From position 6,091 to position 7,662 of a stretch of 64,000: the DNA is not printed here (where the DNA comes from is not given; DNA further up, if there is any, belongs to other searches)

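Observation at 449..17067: Palindrome-bracketed 16.6-kb tailoring island with no scaffold synthase: candidate undescribed RiPP/glycopeptide-type (or nucleotide-linked) pathway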

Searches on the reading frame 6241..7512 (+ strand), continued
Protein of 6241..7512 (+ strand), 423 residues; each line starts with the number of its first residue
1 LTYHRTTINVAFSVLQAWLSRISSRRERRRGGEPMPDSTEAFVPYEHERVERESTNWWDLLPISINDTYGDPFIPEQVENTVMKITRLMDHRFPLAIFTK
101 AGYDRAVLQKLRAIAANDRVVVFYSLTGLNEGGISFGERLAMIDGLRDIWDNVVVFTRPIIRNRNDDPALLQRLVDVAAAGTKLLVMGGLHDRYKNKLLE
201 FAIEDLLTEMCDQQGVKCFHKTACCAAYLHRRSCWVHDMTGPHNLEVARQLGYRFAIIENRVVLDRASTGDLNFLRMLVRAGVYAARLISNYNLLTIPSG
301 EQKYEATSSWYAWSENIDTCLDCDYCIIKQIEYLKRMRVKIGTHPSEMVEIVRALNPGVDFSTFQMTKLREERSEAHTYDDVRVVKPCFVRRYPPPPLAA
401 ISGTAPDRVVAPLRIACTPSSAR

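Call 36: fold_search(model_id=the predicted structure, library=pdb)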
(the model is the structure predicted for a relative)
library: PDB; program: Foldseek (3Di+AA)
matches with E <= 10: 1498; with E <= 0.001: 0
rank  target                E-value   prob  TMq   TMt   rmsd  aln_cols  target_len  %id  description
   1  3u4f_A                1.5e-03  1.00  0.25  0.26   5.9       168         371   14  Crystal structure of a mandelate racemase (muconate lactonizing enzyme family protein) from Roseovarius nubinhibens (released 2011-10-19)
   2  3qpz_B                1.5e-03  0.94  0.22  0.30   8.6       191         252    9  Crystal structure of the N59A mutant of the 3-deoxy-d-manno-octulosonate 8-phosphate synthase (KDO8PS) from Neisseria  (released 2011-04-13)
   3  2qkf_B                1.5e-03  0.90  0.21  0.29   9.3       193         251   11  Crystal structure of 3-deoxy-d-manno-octulosonate 8-phosphate synthase (KDO8PS) from Neisseria meningitidis (released 2008-07-01)
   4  3stc_D                1.7e-03  0.94  0.21  0.29   9.3       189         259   10  Crystal structure of loop 7 truncated mutant of 3-deoxy-D-manno-octulosonate 8-phosphate synthase (KDO8PS) from Neisse (released 2011-11-23)
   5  9p0p                  1.8e-03  1.00  0.28  0.35   4.4       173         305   14  Crystal structure of 23S rRNA methyltransferase Cfr, apoenzyme (released 2025-07-16)
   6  4jtk_A                2.5e-03  0.91  0.22  0.30   9.3       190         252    9  Crystal structure of R117Q mutant of 3-deoxy-D-manno-octulosonate 8-phosphate synthase (KDO8PS) from Neisseria meningi (released 2013-06-26)
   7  4jth_D                2.7e-03  0.91  0.23  0.31   8.2       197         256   10  Crystal structure of F114R/R117Q mutant of 3-deoxy-D-manno-octulosonate 8-phosphate synthase (KDO8PS) from Neisseria m (released 2013-06-26)
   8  4jtg_A                2.7e-03  0.87  0.22  0.30   8.4       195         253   10  Crystal structure of F114R/R117A mutant of 3-deoxy-D-manno-octulosonate 8-phosphate synthase (KDO8PS) from Neisseria m (released 2013-06-26)
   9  3fyp_B                2.8e-03  0.87  0.22  0.30   8.4       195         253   11  Crystal structure of the quadruple mutant (N23C/C246S/D247E/P249A) of 3-deoxy-D-manno-octulosonate 8-phosphate synthas (released 2009-03-31)
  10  4jth_C                3.4e-03  0.92  0.23  0.31   8.7       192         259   11  Crystal structure of F114R/R117Q mutant of 3-deoxy-D-manno-octulosonate 8-phosphate synthase (KDO8PS) from Neisseria m (released 2013-06-26)
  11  3qpz_C                3.4e-03  0.90  0.22  0.31   8.9       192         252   10  Crystal structure of the N59A mutant of the 3-deoxy-d-manno-octulosonate 8-phosphate synthase (KDO8PS) from Neisseria  (released 2011-04-13)
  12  3fyo_A                3.8e-03  0.82  0.22  0.29   9.7       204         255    9  Crystal structure of the triple mutant (N23C/D247E/P249A) of 3-deoxy-D-manno-octulosonate 8-phosphate synthase (KDO8PS (released 2009-03-24)
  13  3stc_C                4.3e-03  0.87  0.23  0.30   8.3       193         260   10  Crystal structure of loop 7 truncated mutant of 3-deoxy-D-manno-octulosonate 8-phosphate synthase (KDO8PS) from Neisse (released 2011-11-23)
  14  3stc_A                4.3e-03  0.85  0.22  0.30   8.4       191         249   10  Crystal structure of loop 7 truncated mutant of 3-deoxy-D-manno-octulosonate 8-phosphate synthase (KDO8PS) from Neisse (released 2011-11-23)
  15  3qq0_D                4.8e-03  0.84  0.23  0.32  10.1       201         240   10  Crystal structure of a deletion mutant (N59) of 3-deoxy-D-manno-octulosonate 8-phosphate synthase (KDO8PS) from Neisse (released 2011-04-13)
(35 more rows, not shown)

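Call 47: search_protein_families(library=pfam, proteins=[L003:4571-6070:+, L001:8904-9713:-, L005:4790-5671:-, L005:8207-9001:-, L005:11379-12482:-, L028:7289-8296:-, L028:15203-16210:+, L028:17418-18431:+, L028:6911-7288:-, L026:16371-17420:+], max_evalue=0.05)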
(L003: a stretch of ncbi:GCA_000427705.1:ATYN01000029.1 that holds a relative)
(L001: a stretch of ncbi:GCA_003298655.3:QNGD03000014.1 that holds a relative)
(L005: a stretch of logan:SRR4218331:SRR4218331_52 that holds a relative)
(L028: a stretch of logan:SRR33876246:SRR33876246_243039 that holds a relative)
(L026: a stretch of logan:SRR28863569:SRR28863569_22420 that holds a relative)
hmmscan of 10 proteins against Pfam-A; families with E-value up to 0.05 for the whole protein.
L003:4571-6070:+ (499 aa): 1 family
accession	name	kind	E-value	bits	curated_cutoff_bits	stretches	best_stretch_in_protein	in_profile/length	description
PF14907.12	NTP_transf_5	-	0.0005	20.2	31.2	1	36-159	9-124/249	Uncharacterised nucleotidyltransferase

L001:8904-9713:- (269 aa): 4 families
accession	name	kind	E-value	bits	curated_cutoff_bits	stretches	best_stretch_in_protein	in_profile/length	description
PF22600.2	MTPAP-like_central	-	8e-05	23.2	27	1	19-66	36-82/139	Poly(A) RNA polymerase, mitochondrial-like, central palm domain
PF01909.29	NTP_transf_2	-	0.0012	19.7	21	1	25-79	17-47/93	Nucleotidyltransferase domain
PF18765.7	Polbeta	-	0.0021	18.7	26.9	1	24-66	15-54/93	Polymerase beta, Nucleotidyltransferase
PF24210.1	T4_RIIA1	-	0.034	14.3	27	0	222-244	19-41/67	RIIA.1-like protein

L005:4790-5671:- (293 aa): 1 family
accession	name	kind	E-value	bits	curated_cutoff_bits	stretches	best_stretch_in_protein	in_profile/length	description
PF00583.31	Acetyltransf_1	-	0.0016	19.1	20.7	1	175-255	19-96/116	Acetyltransferase (GNAT) family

L005:8207-9001:- (264 aa): 0 families

L005:11379-12482:- (367 aa): 0 families

L028:7289-8296:- (335 aa): 0 families

L028:15203-16210:+ (335 aa): 1 family
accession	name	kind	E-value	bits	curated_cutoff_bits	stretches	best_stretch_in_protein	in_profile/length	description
PF12706.13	Lactamase_B_2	-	0.0034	17.5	27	1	78-124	20-63/200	Beta-lactamase superfamily domain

L028:17418-18431:+ (337 aa): 0 families

L028:6911-7288:- (125 aa): 0 families

L026:16371-17420:+ (349 aa): 3 families
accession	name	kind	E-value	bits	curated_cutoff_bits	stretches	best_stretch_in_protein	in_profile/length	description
PF04055.27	Radical_SAM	-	3.4e-22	79.8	29.5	1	28-159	2-140/166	Radical SAM superfamily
PF13353.11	Fer4_12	-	0.00016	22.4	22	1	27-115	11-100/137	4Fe-4S single cluster domain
PF13186.11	SPASM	-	0.033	14.9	21.5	1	268-326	1-66/67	Iron-sulfur cluster-binding domain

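Call 48: search_protein_families(library=padloc, proteins=[window:6343-7512:+], max_evalue=0.01)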
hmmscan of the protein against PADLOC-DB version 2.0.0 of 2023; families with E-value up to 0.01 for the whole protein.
window:6343-7512:+ (389 aa): 0 families

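Call 52: find_encoding_contigs(protein=P0020, flank=10000, max_places=1)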
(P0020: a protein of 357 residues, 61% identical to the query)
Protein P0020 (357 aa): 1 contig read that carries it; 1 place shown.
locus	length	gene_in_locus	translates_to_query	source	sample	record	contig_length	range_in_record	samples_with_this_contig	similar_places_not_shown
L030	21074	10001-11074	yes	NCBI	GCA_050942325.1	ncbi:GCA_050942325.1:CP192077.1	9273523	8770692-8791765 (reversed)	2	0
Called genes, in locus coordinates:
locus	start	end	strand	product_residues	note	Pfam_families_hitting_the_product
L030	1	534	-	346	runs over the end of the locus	PF00296:Bac_luciferase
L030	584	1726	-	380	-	PF00535:Glycos_transf_2, PF13428:TPR_14 (faint), PF13371:TPR_9 (faint), PF13176:TPR_7 (faint), PF13424:TPR_12 (weak), PF13432:TPR_16, PF14559:TPR_19 (weak), PF07719:TPR_2 (weak), +5 more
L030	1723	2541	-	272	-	PF12146:Hydrolase_4, PF00561:Abhydrolase_1 (weak)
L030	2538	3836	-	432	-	PF02224:Cytidylate_kin, PF13238:AAA_18 (faint)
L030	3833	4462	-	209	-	PF03308:MeaB (faint), PF13555:AAA_29 (weak), PF02223:Thymidylate_kin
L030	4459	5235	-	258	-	-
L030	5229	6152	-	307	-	-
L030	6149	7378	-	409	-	PF14907:NTP_transf_5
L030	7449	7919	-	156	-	PF04167:DUF402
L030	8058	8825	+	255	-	PF00300:His_Phos_1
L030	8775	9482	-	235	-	PF01209:Ubie_methyltran (weak), PF13489:Methyltransf_23, PF13847:Methyltransf_31 (weak), PF08241:Methyltransf_11, PF08242:Methyltransf_12, PF13649:Methyltransf_25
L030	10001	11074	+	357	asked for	-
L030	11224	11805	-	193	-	PF13578:Methyltransf_24 (weak)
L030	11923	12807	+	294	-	PF01061:ABC2_membrane, PF12698:ABC2_membrane_3, PF12679:ABC2_membrane_2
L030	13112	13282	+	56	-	-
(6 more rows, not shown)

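Call 57: search_solved_structures(query=A1, max_evalue=10, show_alignments=2)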
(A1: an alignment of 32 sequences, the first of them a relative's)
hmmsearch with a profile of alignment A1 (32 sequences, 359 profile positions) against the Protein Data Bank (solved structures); distinct sequences matched with E-value up to 10: 4.
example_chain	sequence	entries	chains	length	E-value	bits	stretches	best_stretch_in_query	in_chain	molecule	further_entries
2cbf_A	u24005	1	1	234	1.1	11.2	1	38-86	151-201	COBALT-PRECORRIN-4 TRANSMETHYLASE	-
6bng_A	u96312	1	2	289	1.1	11.2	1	123-182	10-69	2-dehydro-3-deoxyphosphooctonate aldolase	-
3oes_A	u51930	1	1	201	1.4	10.7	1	33-85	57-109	GTPase RhebL1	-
1cbf_A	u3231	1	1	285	1.6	10.6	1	38-86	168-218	COBALT-PRECORRIN-4 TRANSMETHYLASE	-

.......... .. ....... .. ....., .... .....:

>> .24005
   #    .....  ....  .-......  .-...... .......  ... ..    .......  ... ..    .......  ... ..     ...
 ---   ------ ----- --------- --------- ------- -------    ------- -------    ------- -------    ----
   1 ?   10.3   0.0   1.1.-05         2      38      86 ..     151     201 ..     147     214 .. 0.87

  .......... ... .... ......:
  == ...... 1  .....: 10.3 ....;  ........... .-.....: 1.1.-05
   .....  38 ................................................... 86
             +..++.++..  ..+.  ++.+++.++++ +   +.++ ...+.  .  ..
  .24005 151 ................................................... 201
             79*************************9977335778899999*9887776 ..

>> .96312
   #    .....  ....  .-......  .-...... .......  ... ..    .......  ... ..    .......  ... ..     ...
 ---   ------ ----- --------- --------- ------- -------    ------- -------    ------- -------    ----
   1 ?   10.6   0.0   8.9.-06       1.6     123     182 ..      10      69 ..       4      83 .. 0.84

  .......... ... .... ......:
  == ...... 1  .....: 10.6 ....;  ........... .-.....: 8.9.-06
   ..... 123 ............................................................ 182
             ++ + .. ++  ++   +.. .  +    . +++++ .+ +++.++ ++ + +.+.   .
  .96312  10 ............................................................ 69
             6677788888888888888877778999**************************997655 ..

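Call 58: find_encoding_contigs(protein=P0022, flank=10000, max_places=1)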
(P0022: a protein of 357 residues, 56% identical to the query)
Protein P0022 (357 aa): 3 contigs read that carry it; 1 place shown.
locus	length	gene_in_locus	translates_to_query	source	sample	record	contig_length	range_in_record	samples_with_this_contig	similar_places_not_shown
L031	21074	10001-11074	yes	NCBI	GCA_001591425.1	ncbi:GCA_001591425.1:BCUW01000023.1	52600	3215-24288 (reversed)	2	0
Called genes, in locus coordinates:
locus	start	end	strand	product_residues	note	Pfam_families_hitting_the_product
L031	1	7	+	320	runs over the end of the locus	PF12679:ABC2_membrane_2, PF12730:ABC2_membrane_4, PF10920:DUF2705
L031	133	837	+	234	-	PF00072:Response_reg, PF00486:Trans_reg_C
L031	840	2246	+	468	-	PF00672:HAMP, PF00512:HisKA, PF02518:HATPase_c, PF13589:HATPase_c_3 (weak)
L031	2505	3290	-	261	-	PF13473:Cupredoxin_1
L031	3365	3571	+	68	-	-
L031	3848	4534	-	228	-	-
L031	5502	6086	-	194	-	PF00990:GGDEF (weak)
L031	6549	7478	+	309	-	-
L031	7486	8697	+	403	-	PF14907:NTP_transf_5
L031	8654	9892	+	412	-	PF00083:Sugar_tr (faint), PF13347:MFS_2 (weak), PF05977:MFS_3, PF07690:MFS_1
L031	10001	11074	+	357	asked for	PF04055:Radical_SAM (weak)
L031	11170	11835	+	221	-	-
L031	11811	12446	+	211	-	PF02223:Thymidylate_kin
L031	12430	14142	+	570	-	PF02224:Cytidylate_kin, PF13189:Cytidylate_kin2 (weak), PF13238:AAA_18 (faint), PF13641:Glyco_tranf_2_3, PF00535:Glycos_transf_2, PF10111:Glyco_tranf_2_2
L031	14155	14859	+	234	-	PF00561:Abhydrolase_1, PF12146:Hydrolase_4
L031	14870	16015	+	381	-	PF00535:Glycos_transf_2, PF13424:TPR_12 (faint), PF13431:TPR_17 (faint), PF14559:TPR_19 (faint), PF23914:TPR_CcmH_CycH (weak), PF00515:TPR_1 (faint), PF13414:TPR_11 (weak), PF13181:TPR_8 (weak), +3 more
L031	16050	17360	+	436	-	PF00391:PEP-utilizers, PF02896:PEP-utilizers_C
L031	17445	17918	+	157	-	PF00293:NUDIX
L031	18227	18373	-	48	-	-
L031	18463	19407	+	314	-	PF01381:HTH_3, PF12844:HTH_19, PF13560:HTH_31 (faint), PF18768:RNPP_C, PF07719:TPR_2 (faint), PF13174:TPR_6 (faint), PF13176:TPR_7 (faint), PF13424:TPR_12 (weak), +2 more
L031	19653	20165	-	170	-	-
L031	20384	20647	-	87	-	PF13560:HTH_31 (weak), PF12844:HTH_19, PF01381:HTH_3, PF13443:HTH_26 (weak)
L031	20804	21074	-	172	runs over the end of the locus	PF06338:ComK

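Call 59: find_encoding_contigs(protein=P0010, flank=10000, max_places=1)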
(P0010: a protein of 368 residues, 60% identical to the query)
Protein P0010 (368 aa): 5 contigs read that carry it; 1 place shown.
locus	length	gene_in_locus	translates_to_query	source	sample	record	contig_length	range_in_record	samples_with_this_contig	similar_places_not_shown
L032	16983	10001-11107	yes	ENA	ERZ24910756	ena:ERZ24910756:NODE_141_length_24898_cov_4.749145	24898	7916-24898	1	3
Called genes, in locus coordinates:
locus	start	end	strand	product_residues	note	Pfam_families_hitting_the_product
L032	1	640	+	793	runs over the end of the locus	PF22707:S1CSD-TOTE-2 (faint), PF08206:OB_RNB, PF17876:CSD2, PF08206:OB_RNB, PF17876:CSD2, PF00773:RNB, PF00575:S1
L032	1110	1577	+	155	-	PF01668:SmpB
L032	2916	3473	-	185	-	PF04167:DUF402 (weak)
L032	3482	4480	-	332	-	PF01370:Epimerase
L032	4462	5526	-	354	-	PF00296:Bac_luciferase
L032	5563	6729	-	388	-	PF05977:MFS_3, PF07690:MFS_1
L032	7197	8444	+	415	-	PF14907:NTP_transf_5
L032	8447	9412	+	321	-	-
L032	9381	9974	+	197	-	PF13578:Methyltransf_24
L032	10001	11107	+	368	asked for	-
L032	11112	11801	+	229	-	-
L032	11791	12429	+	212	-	PF02223:Thymidylate_kin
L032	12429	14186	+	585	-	PF02224:Cytidylate_kin, PF13189:Cytidylate_kin2, PF13207:AAA_17 (faint), PF13238:AAA_18 (faint), PF00535:Glycos_transf_2, PF10111:Glyco_tranf_2_2, PF13641:Glyco_tranf_2_3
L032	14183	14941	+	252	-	PF02129:Peptidase_S15, PF00561:Abhydrolase_1 (weak), PF12146:Hydrolase_4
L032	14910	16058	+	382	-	PF00535:Glycos_transf_2, PF13429:TPR_15 (weak), PF13432:TPR_16 (weak), PF00515:TPR_1 (weak), PF13424:TPR_12 (weak), PF13432:TPR_16 (weak), PF13414:TPR_11 (weak), PF13424:TPR_12 (weak), +10 more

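Call 77: search_protein_families(library=pfam, proteins=[window:6343-7512:+, L031:6549-7478:+, L032:8447-9412:+], max_evalue=10)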
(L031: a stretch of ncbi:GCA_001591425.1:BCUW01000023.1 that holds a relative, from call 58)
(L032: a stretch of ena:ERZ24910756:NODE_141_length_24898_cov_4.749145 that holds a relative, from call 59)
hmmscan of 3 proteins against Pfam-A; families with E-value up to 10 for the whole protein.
window:6343-7512:+ (389 aa): 1 family
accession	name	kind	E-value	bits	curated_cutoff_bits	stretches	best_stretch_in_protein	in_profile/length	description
PF04055.27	Radical_SAM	-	0.044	14.4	29.5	1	31-134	49-158/166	Radical SAM superfamily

L031:6549-7478:+ (309 aa): 2 families
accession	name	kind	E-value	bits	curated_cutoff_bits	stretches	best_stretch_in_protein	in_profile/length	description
PF00583.31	Acetyltransf_1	-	0.00012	22.8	20.7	1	203-283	30-105/116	Acetyltransferase (GNAT) family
PF13905.12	Thioredoxin_8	-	0.66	10.8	27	1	71-145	14-88/94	Thioredoxin-like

L032:8447-9412:+ (321 aa): 4 families
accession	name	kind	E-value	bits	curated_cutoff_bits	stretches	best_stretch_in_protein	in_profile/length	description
PF00583.31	Acetyltransf_1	-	9.2e-05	23.1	20.7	1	197-271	22-94/116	Acetyltransferase (GNAT) family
PF18298.6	NusG_add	-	0.0047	17.6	27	1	243-290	14-61/109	NusG additional domain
PF13673.13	Acetyltransf_10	-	0.0051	17.2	23.6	1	221-279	43-94/128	Acetyltransferase (GNAT) domain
PF13508.13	Acetyltransf_7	-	0.027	15.3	27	1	217-271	12-63/84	Acetyltransferase (GNAT) domain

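Call 78: find_related_loci(query=A1, collection=metagenome_contigs, flank=10000)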
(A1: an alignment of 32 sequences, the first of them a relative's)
Query A1 (389 aa) in metagenome_contigs; peptide patterns used: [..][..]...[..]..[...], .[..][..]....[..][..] (x = any residue, [..] = any of these).
182 stretches matched a pattern; 7 encode a relative of the query (tblastn E <= 1e-3); 7 distinct loci.
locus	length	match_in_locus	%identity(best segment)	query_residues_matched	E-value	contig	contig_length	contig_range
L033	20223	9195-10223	57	19-361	1e-130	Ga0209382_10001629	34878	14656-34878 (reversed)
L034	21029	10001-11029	56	19-362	2e-129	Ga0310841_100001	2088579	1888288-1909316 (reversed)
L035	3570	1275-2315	49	20-362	4e-108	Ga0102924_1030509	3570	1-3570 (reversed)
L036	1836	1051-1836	56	23-284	2e-101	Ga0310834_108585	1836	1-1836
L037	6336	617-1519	40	23-315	1e-72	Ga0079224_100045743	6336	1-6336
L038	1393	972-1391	61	19-158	6e-53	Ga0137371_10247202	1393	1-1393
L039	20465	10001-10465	47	217-372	4e-44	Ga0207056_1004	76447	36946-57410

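Call 79: find_encoding_contigs(protein=P0009, flank=10000, max_places=1)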
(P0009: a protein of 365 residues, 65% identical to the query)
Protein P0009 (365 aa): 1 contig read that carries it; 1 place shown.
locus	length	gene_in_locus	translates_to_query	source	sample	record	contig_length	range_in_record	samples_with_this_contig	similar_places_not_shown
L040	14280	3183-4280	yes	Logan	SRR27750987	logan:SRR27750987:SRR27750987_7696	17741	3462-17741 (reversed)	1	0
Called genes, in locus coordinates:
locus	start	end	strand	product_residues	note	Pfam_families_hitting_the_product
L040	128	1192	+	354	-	PF00296:Bac_luciferase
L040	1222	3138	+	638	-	PF16861:Carbam_trans_C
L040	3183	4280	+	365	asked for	PF04055:Radical_SAM (weak)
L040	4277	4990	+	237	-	PF00561:Abhydrolase_1 (weak), PF12697:Abhydrolase_6 (weak)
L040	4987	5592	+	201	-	PF02223:Thymidylate_kin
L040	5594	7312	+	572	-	PF02224:Cytidylate_kin, PF13189:Cytidylate_kin2, PF00535:Glycos_transf_2, PF10111:Glyco_tranf_2_2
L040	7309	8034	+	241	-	PF02129:Peptidase_S15 (weak), PF00561:Abhydrolase_1, PF12146:Hydrolase_4, PF12697:Abhydrolase_6 (weak)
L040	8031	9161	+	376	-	PF00535:Glycos_transf_2, PF13428:TPR_14 (faint), PF14559:TPR_19 (faint), PF12895:ANAPC3 (faint), PF23914:TPR_CcmH_CycH (weak), PF13424:TPR_12 (weak), PF13414:TPR_11 (weak), PF13432:TPR_16, +4 more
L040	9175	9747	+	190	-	PF04167:DUF402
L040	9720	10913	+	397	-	PF14907:NTP_transf_5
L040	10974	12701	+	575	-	PF00664:ABC_membrane, PF02463:SMC_N (faint), PF00005:ABC_tran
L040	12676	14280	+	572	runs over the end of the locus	PF00664:ABC_membrane, PF00005:ABC_tran, PF02463:SMC_N (weak)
